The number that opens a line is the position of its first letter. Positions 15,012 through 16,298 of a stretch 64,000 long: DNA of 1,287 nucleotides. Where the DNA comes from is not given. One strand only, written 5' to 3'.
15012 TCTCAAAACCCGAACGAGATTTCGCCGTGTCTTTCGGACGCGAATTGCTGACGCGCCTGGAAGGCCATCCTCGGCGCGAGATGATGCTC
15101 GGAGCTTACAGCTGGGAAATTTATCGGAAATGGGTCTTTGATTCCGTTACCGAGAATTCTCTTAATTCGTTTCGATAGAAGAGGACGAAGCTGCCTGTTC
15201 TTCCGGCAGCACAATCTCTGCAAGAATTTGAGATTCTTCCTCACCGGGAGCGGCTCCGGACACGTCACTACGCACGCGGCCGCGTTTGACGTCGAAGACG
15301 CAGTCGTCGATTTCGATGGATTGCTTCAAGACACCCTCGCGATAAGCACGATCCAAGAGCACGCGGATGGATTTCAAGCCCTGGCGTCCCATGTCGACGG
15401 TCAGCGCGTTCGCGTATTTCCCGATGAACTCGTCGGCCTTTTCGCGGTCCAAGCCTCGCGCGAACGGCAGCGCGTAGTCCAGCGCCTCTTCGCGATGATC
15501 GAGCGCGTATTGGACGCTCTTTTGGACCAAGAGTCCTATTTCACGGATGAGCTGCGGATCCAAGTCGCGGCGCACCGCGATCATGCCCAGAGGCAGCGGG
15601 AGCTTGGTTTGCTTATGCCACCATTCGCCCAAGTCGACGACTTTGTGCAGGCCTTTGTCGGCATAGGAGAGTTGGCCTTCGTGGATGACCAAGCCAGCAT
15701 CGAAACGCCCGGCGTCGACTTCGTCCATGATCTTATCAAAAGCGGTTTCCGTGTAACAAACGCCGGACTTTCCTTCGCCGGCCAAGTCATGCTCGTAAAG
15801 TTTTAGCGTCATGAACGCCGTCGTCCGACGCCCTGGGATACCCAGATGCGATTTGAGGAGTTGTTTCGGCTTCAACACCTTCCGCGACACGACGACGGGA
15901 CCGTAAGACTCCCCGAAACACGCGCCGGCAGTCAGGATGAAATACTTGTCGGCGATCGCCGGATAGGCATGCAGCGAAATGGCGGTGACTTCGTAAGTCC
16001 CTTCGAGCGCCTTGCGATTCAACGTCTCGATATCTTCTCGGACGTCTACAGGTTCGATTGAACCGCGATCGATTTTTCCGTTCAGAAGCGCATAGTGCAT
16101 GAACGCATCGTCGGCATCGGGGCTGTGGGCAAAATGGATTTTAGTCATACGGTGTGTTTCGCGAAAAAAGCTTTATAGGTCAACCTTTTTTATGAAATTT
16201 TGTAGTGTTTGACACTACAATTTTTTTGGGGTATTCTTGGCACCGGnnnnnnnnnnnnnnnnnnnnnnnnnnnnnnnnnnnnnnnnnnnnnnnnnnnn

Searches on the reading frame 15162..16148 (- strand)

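Call 87: search_protein_families(library=pfam, proteins=[window:15162-16148:-], max_evalue=0.00001)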
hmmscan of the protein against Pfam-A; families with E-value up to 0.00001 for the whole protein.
window:15162-16148:- (328 aa): 1 family
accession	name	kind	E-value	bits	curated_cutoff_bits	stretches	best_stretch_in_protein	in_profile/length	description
PF02621.19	VitK2_biosynth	-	6.2e-69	232.7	26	1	4-269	1-251/252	Menaquinone biosynthesis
